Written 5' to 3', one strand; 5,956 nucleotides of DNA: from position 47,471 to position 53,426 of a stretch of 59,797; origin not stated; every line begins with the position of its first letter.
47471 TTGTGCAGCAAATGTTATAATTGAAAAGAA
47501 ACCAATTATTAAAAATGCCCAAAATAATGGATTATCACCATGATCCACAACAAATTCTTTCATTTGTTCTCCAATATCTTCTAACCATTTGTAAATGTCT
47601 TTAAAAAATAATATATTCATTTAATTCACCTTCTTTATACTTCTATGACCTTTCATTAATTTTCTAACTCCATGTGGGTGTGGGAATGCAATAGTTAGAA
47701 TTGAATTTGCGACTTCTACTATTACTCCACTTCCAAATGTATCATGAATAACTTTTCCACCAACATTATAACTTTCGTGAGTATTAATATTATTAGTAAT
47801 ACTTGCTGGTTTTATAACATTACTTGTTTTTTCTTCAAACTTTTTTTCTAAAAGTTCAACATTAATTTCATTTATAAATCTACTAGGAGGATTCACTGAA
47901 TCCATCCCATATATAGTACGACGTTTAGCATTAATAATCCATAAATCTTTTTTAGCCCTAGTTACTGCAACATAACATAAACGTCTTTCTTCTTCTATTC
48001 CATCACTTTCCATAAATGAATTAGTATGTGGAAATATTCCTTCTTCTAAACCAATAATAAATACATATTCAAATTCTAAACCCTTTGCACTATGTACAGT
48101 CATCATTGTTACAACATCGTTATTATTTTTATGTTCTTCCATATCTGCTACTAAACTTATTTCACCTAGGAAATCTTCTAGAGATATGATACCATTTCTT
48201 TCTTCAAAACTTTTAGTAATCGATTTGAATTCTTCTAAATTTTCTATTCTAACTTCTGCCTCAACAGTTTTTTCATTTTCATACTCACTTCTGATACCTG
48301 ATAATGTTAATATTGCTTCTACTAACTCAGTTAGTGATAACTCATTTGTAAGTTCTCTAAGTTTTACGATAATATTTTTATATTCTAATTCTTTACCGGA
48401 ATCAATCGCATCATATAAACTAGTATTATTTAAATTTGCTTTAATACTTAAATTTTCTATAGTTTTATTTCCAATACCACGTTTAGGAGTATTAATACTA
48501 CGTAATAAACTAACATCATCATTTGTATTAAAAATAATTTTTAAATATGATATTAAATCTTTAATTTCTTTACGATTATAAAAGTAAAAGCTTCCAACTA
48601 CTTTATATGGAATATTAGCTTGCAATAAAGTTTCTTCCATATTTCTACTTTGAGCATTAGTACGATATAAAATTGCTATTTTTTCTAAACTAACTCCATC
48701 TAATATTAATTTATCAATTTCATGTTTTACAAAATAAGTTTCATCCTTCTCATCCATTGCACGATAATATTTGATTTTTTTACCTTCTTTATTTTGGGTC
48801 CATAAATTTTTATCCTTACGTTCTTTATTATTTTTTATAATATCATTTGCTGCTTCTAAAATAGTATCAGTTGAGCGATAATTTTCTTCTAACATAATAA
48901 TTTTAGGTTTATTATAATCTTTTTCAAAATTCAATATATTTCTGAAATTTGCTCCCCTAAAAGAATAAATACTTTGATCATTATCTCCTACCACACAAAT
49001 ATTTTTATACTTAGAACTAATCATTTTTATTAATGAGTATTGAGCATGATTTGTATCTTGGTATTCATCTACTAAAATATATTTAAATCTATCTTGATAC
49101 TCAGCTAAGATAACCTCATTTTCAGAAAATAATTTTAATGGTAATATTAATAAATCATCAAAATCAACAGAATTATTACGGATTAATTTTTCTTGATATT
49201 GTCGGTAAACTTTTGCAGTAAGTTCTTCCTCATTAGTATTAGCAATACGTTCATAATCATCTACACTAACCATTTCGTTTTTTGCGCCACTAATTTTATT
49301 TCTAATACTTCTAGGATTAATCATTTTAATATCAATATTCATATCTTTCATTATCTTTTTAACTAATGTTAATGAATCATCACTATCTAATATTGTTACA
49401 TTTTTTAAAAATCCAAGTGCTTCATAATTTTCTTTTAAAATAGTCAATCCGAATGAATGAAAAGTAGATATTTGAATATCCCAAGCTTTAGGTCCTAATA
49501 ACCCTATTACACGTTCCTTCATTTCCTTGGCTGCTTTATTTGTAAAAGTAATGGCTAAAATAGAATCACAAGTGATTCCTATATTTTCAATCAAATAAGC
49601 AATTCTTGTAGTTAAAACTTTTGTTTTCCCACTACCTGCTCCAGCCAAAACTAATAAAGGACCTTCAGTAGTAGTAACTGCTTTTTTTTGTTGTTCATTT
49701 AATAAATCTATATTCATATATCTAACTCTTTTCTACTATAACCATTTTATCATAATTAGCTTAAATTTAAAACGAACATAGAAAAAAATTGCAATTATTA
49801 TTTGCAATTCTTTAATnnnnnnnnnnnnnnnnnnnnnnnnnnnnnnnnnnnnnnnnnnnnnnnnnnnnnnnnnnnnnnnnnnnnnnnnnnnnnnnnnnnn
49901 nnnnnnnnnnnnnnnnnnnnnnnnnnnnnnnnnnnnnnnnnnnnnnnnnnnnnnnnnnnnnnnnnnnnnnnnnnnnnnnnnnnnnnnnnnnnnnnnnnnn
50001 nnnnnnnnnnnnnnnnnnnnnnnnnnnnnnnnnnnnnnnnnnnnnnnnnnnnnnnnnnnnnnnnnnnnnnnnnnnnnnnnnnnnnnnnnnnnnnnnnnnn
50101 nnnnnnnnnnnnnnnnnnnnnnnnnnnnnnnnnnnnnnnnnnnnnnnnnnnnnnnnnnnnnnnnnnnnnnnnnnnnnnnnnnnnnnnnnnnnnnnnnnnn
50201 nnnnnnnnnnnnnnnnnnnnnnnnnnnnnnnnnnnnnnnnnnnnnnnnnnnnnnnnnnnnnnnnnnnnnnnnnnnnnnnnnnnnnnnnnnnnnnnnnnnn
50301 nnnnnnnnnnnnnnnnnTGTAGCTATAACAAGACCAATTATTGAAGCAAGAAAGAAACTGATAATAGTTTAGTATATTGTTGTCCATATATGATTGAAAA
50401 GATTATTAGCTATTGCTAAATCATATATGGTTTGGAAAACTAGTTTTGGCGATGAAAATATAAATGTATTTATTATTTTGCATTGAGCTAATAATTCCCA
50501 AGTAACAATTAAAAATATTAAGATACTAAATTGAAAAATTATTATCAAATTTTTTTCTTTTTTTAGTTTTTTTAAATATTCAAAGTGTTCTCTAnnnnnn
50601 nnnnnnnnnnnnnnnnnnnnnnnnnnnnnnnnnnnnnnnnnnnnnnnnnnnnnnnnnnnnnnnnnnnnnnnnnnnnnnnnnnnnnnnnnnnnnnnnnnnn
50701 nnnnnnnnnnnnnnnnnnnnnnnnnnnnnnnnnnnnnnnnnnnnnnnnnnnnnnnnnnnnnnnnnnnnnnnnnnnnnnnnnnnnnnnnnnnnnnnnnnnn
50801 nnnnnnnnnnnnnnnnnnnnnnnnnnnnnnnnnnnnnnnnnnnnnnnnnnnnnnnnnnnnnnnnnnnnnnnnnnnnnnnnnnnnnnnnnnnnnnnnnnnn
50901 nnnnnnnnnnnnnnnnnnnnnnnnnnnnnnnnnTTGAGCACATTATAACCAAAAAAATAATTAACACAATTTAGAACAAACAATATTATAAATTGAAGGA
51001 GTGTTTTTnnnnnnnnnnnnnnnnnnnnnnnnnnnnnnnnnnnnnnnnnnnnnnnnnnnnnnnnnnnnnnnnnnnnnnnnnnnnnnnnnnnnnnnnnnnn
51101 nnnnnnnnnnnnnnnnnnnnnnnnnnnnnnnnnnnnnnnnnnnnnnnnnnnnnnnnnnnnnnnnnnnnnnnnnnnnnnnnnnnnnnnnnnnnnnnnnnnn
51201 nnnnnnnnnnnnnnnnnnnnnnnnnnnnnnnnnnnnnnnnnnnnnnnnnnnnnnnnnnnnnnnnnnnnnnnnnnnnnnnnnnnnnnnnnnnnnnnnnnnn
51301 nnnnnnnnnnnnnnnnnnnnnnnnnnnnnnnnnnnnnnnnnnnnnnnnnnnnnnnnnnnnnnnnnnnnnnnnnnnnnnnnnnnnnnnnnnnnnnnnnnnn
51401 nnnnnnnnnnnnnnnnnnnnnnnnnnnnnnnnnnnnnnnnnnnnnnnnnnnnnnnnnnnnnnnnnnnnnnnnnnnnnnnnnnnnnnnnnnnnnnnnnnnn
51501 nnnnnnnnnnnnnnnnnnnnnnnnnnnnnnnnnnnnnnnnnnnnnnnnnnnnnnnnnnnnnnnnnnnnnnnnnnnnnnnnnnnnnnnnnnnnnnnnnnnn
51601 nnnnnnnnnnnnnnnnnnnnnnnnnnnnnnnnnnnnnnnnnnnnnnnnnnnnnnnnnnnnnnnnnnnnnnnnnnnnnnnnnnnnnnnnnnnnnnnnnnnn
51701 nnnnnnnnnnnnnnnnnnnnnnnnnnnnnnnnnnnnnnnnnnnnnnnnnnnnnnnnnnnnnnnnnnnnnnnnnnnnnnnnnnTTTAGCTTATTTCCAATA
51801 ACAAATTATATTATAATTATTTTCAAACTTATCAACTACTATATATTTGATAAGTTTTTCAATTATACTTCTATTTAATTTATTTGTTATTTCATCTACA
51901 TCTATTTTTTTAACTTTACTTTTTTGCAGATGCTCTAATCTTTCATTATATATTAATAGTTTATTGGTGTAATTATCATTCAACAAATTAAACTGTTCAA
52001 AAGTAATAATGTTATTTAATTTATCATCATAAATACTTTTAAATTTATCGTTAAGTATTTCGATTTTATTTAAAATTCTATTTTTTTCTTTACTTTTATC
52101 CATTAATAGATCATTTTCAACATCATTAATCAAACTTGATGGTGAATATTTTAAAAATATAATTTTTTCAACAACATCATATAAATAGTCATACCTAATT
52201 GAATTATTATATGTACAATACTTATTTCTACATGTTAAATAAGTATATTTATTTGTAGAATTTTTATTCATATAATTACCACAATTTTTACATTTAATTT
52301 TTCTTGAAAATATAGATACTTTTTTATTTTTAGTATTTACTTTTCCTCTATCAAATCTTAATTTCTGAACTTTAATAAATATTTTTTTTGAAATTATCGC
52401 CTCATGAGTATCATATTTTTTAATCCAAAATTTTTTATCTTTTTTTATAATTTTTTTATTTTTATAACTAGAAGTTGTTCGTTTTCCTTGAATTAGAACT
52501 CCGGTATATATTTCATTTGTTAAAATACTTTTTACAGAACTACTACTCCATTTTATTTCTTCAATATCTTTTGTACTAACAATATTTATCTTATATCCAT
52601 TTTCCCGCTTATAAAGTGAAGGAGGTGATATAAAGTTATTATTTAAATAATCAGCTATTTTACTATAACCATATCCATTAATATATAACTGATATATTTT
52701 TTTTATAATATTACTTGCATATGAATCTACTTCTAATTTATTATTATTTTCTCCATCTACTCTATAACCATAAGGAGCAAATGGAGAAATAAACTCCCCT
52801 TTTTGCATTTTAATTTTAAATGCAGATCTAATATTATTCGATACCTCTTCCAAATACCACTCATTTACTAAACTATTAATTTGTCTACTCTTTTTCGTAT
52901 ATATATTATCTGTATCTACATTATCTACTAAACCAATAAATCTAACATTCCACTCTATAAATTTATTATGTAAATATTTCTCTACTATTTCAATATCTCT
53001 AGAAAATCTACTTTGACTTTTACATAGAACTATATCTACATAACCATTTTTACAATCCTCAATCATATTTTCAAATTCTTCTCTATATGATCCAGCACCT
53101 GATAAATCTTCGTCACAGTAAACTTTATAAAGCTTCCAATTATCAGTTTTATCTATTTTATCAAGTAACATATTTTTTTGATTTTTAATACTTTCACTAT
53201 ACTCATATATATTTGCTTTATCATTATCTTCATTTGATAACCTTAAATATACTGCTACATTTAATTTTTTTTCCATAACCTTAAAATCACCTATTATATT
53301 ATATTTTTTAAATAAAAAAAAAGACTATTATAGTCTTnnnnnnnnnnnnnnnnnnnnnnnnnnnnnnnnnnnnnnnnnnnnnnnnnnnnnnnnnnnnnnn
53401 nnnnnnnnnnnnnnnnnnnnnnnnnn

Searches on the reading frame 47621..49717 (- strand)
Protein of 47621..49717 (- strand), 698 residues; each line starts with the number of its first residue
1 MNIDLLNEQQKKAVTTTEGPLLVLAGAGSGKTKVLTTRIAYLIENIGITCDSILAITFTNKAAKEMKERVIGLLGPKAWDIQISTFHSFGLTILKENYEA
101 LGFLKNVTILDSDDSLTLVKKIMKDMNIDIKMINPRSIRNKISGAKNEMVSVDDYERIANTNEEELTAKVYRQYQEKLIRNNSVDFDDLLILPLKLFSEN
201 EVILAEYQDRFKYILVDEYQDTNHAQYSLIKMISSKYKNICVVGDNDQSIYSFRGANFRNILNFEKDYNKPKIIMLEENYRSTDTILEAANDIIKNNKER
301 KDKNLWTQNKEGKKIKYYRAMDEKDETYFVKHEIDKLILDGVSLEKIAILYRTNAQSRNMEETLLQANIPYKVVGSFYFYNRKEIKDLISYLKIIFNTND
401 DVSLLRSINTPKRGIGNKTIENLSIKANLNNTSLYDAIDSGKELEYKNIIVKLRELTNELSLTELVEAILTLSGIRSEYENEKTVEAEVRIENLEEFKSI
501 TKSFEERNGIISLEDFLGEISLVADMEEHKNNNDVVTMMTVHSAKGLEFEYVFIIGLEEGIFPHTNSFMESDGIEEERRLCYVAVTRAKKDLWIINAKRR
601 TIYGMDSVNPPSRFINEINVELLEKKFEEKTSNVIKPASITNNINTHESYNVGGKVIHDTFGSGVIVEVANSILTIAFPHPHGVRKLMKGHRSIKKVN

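Call 64: search_protein_families(library=pfam, proteins=[window:47621-49717:-], max_evalue=0.00001)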
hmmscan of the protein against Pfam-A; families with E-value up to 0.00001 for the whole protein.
window:47621-49717:- (698 aa): 7 families
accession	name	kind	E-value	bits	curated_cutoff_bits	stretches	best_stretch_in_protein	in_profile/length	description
PF00580.27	UvrD-helicase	-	3.7e-96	322.4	23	1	6-268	1-270/271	UvrD/REP helicase N-terminal domain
PF13361.12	UvrD_C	-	3.3e-77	260.7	25.6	1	274-598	1-349/350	UvrD-like helicase C-terminal domain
PF13245.12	AAA_19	-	1.5e-26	93.6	25.1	1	10-254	1-134/134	AAA domain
PF13538.12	UvrD_C_2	-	1.9e-11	44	27.4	1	537-595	3-52/52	UvrD-like helicase C-terminal domain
PF01443.25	Viral_helicase1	-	1.4e-10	41.9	21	0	519-596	165-228/228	Viral superfamily 1 RNA helicase core domain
PF13604.12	AAA_30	-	1.8e-08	34.8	27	0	6-69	2-65/191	AAA domain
PF13087.12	AAA_12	-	8.8e-07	29.1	27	0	484-596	89-192/195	AAA domain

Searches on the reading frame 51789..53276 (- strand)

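Call 64: search_protein_families(library=pfam, proteins=[window:51789-53276:-], max_evalue=0.00001)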
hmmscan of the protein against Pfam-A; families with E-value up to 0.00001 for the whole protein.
window:51789-53276:- (495 aa): 3 families
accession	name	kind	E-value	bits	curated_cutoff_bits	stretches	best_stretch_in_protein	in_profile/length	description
PF07508.19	Recombinase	-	5.7e-22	78.3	21.1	1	188-307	4-99/102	Recombinase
PF00239.26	Resolvase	-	7e-17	62.3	23.3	1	7-160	1-143/145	Resolvase, N terminal domain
PF13408.12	Zn_ribbon_recom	-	1.4e-06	29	25.3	1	322-371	1-55/58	Recombinase zinc beta ribbon domain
